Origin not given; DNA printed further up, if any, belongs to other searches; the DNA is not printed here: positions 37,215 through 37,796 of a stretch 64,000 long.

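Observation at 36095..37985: Four tandem DUF1640-like small coiled-coil/TM genes amplified by a segmental duplication that copied the 3' end of moaE with each unit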

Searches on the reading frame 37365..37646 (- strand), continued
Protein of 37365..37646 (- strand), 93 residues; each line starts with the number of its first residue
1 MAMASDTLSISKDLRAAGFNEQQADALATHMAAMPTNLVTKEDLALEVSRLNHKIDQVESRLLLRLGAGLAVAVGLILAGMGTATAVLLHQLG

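Call 37: find_encoding_contigs(protein=P0112, flank=6000, max_places=2)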
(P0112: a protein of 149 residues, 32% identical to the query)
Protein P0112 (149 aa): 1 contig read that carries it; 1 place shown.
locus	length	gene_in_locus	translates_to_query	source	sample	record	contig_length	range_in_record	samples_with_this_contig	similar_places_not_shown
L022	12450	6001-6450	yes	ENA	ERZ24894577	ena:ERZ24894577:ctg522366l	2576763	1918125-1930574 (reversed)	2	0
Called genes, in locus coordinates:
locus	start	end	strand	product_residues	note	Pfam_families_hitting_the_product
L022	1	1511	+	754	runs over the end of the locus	PF18072:FGAR-AT_linker, PF00586:AIRS, PF02769:AIRS_C, PF00586:AIRS, PF02769:AIRS_C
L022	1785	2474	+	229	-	PF01281:Ribosomal_L9_N, PF03948:Ribosomal_L9_C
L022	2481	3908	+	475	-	PF00772:DnaB, PF13481:AAA_25, PF03796:DnaB_C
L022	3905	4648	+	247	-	PF07261:DnaB_2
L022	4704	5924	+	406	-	PF01695:IstB_IS21, PF00308:Bac_DnaA (weak), PF05496:RuvB_N (faint), PF13191:AAA_16 (faint), PF00005:ABC_tran (faint), PF00004:AAA (weak), PF00308:Bac_DnaA, PF01695:IstB_IS21, +11 more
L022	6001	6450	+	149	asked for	-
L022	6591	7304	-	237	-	PF02597:ThiS, PF02391:MoaE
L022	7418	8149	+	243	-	PF00156:Pribosyltran (weak)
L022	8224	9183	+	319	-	PF00294:PfkB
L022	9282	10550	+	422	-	PF00464:SHMT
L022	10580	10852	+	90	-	-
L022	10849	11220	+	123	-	-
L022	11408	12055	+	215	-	PF01250:Ribosomal_S6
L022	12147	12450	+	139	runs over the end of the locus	PF00436:SSB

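Call 38: find_encoding_contigs(protein=P0059, flank=6000, max_places=2)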
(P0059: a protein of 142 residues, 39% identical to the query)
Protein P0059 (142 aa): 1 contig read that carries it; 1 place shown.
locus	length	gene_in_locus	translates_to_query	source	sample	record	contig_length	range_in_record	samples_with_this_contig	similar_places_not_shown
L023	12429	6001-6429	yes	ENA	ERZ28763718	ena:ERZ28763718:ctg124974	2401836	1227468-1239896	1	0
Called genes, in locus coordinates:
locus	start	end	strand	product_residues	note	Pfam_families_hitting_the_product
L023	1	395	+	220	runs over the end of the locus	PF01281:Ribosomal_L9_N, PF03948:Ribosomal_L9_C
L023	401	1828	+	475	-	PF00772:DnaB, PF13481:AAA_25, PF03796:DnaB_C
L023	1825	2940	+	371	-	PF07261:DnaB_2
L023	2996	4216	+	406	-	PF01695:IstB_IS21, PF13191:AAA_16 (faint), PF00931:NB-ARC (faint), PF13401:AAA_22 (faint), PF13604:AAA_30 (faint), PF00004:AAA (weak), PF00308:Bac_DnaA (weak), PF01695:IstB_IS21, +7 more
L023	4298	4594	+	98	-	-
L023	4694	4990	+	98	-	-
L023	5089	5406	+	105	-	-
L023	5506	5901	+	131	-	-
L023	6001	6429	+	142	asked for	PF07798:CCDC90-like (faint), PF01442:Apolipoprotein (weak)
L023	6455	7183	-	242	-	PF02597:ThiS, PF02391:MoaE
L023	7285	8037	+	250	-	PF18912:DZR_2 (weak), PF00156:Pribosyltran (weak)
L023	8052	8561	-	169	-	PF00106:adh_short, PF13561:adh_short_C2 (weak)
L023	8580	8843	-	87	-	PF00106:adh_short, PF13561:adh_short_C2 (weak)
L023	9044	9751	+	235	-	-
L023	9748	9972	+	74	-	-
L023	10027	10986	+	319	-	PF00294:PfkB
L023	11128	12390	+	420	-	PF00464:SHMT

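Call 60: search_protein_representatives(alignment_id=A1)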
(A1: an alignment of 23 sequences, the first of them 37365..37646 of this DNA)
Query: 23 sequences, 107 profile positions. Proteins with E-value up to 0.001 (for the whole library): 1510; up to 1e-10: 26; up to 1e-30: 2. The best 150 are listed.
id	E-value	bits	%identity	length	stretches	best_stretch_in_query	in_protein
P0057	2.4e-40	153.3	-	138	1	1-107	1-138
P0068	3.2e-40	152.9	-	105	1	3-107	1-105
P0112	1.8e-27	111.9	-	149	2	3-70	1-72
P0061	1.9e-24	102.2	-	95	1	1-65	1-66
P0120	4.5e-21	91.3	-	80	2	3-51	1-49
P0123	3.1e-20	88.6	-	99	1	3-61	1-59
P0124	1.5e-18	83.2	-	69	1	36-107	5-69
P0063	1.9e-17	79.7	-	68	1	1-42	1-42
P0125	1.6e-13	67.0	-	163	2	6-75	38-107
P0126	1.3e-12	64.1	-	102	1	2-94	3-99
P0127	1.6e-12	63.8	-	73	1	36-102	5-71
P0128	2.3e-12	63.3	-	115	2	6-71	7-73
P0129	6.0e-12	62.0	-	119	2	2-75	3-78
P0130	8.1e-12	61.6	-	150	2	6-80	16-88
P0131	2.4e-11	60.1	-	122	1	2-92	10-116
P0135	4.7e-11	59.1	-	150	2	1-76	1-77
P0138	7.4e-11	58.5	-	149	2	1-72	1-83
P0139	7.9e-11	58.4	-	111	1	2-95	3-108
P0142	9.9e-11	58.1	-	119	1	1-94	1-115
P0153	4.8e-10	55.9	-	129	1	1-104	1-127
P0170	2.3e-09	53.7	-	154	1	2-95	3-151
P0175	2.9e-09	53.4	-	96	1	6-107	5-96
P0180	4.2e-09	52.8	-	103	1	3-106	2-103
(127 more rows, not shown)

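Call 62: search_protein_families(library=pfam, proteins=[P0126, P0128, P0129, P0131, P0135, P0139, P0142, P0153, P0170, P0180], max_evalue=0.001)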
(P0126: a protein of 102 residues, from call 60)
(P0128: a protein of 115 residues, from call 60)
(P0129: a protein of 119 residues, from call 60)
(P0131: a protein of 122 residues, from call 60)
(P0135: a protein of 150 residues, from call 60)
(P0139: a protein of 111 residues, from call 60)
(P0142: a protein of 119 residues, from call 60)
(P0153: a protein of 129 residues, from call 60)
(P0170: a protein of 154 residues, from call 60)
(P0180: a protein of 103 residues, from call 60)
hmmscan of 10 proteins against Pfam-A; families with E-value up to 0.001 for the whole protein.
P0126 (102 aa): 1 family
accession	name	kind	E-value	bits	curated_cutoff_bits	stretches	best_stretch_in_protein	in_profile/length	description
PF07798.16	CCDC90-like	-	3.1e-05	24.3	33.5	0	6-40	1-35/175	Coiled-coil domain-containing protein 90-like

P0128 (115 aa): 4 families
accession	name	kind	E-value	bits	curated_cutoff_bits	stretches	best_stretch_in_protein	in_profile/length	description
PF07798.16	CCDC90-like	-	6.5e-08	33.1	33.5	1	6-40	1-35/175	Coiled-coil domain-containing protein 90-like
PF07889.17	DUF1664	-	1.2e-05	25.8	34.6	1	41-86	34-79/124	Protein of unknown function (DUF1664)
PF16043.11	DUF4795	-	0.00041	20.2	34.8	1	39-90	79-130/208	Domain of unknown function (DUF4795)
PF24525.1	TTC3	-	0.00089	19.2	27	0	24-80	173-232/250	TTC3, helical domain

P0129 (119 aa): 1 family
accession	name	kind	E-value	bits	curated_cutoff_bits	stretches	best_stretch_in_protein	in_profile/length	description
PF07798.16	CCDC90-like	-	2.3e-09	37.8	33.5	1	6-38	1-33/175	Coiled-coil domain-containing protein 90-like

P0131 (122 aa): 3 families
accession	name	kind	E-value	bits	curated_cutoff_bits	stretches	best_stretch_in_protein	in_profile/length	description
PF07798.16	CCDC90-like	-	1.9e-09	38.1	33.5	1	13-103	1-98/175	Coiled-coil domain-containing protein 90-like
PF23831.1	DUF7201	-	0.00055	20.1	27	1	33-117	23-110/142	Coiled-coil region of unknown function (DUF7201)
PF01442.23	Apolipoprotein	-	0.00059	20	90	1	52-100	56-104/190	Apolipoprotein A1/A4/E domain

P0135 (150 aa): 8 families
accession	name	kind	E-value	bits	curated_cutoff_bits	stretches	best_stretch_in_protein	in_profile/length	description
PF23991.1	DUF7310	-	2.2e-06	28.5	40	1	28-82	5-58/83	Coiled-coil region of unknown function (DUF7310)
PF07798.16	CCDC90-like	-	8.1e-06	26.2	33.5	1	6-110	2-110/175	Coiled-coil domain-containing protein 90-like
PF11932.13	DUF3450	-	0.0001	22.2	32.6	1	7-112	11-115/241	Protein of unknown function (DUF3450)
PF13851.11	GAS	-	0.00019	21.3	32.3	1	41-109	86-154/200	Growth-arrest specific micro-tubule binding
PF04513.17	Baculo_PEP_C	-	0.00079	19.9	38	0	59-111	36-88/140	Baculovirus polyhedron envelope protein, PEP, C terminus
PF07195.17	FliD_C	-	0.00086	19.2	25.4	0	28-93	166-229/236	Flagellar hook-associated protein 2 C-terminus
PF16526.10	CLZ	-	0.0009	20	26.7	0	45-93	22-70/71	C-terminal leucine zipper domain of cyclic nucleotide-gated channels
PF01442.23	Apolipoprotein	-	0.00093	19.4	90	0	23-110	85-167/190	Apolipoprotein A1/A4/E domain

P0139 (111 aa): 2 families
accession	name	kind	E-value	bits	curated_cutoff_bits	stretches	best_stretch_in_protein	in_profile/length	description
PF07798.16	CCDC90-like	-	2e-09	38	33.5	1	6-40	1-35/175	Coiled-coil domain-containing protein 90-like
PF01442.23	Apolipoprotein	-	0.0004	20.6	90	1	19-89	26-97/190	Apolipoprotein A1/A4/E domain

P0142 (119 aa): 2 families
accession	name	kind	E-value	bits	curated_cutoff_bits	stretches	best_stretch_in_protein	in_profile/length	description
PF07798.16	CCDC90-like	-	3.3e-08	34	33.5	1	7-41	2-36/175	Coiled-coil domain-containing protein 90-like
PF01442.23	Apolipoprotein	-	4e-06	27.1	90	1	26-98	59-131/190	Apolipoprotein A1/A4/E domain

P0153 (129 aa): 1 family
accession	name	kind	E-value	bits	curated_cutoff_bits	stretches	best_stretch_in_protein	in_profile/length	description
PF07798.16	CCDC90-like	-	1.9e-07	31.6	33.5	1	5-108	1-104/175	Coiled-coil domain-containing protein 90-like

P0170 (154 aa): 2 families
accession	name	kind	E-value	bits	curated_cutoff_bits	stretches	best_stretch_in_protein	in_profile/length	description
PF07798.16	CCDC90-like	-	2.2e-05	24.8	33.5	1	6-132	1-135/175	Coiled-coil domain-containing protein 90-like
PF12072.13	RNase_Y_N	-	0.00076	19.4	32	0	22-121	40-140/201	RNase Y N-terminal region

P0180 (103 aa): 1 family
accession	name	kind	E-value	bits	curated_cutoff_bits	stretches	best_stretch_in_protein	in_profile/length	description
PF07798.16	CCDC90-like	-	2.6e-05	24.6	33.5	0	4-36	1-33/175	Coiled-coil domain-containing protein 90-like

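Call 66: find_encoding_contigs(protein=P0175, flank=5000, max_places=3)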
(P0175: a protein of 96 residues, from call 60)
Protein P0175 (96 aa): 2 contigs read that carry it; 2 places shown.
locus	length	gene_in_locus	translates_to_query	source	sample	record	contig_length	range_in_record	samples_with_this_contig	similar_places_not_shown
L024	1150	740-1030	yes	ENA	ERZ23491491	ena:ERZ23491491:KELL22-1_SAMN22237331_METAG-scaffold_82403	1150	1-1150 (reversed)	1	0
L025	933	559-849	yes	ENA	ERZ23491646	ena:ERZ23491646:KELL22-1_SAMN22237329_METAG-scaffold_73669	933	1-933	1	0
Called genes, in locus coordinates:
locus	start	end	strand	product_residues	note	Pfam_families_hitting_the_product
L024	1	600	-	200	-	?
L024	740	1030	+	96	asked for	-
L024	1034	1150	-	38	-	?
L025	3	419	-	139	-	?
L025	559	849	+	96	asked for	-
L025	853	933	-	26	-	?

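Call 67: find_encoding_contigs(protein=P0138, flank=5000, max_places=3)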
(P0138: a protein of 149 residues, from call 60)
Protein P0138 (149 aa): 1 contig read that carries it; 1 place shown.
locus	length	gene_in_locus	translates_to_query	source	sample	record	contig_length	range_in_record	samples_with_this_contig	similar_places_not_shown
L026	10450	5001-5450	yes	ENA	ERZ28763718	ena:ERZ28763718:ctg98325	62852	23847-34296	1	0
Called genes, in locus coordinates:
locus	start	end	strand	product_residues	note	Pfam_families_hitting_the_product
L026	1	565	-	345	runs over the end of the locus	PF12715:Abhydrolase_7, PF05448:AXE1 (faint)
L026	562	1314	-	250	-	PF01261:AP_endonuc_2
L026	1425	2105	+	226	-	PF00293:NUDIX (weak)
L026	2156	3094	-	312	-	PF22570:LiaF-TM (weak)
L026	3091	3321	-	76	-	PF22570:LiaF-TM (weak), PF18917:LiaI-LiaF-like_TM1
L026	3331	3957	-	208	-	PF04024:PspC, PF18917:LiaI-LiaF-like_TM1 (weak)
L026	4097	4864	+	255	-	PF01479:S4, PF00849:PseudoU_synth_2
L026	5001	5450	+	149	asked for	PF07798:CCDC90-like (faint), PF06810:Phage_scaffold (weak)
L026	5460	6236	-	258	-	PF00248:Aldo_ket_red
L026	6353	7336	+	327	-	-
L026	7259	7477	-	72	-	-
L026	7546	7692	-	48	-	-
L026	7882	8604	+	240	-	PF03741:TerC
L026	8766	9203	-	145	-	-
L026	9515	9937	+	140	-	PF13669:Glyoxalase_4 (faint), PF00903:Glyoxalase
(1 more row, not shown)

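Call 70: search_protein_families(library=padloc, proteins=[window:37365-37646:-], max_evalue=0.01)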
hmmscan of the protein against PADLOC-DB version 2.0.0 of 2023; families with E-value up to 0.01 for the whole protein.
window:37365-37646:- (93 aa): 0 families

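Call 72: find_related_loci(query=A1, collection=viral_contigs, flank=5000)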
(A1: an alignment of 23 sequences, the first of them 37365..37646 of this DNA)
Query A1 (93 aa) in viral_contigs; peptide patterns used: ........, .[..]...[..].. (x = any residue, [..] = any of these).
160 stretches matched a pattern, but none encodes a relative of the query by tblastn (E <= 1e-3).
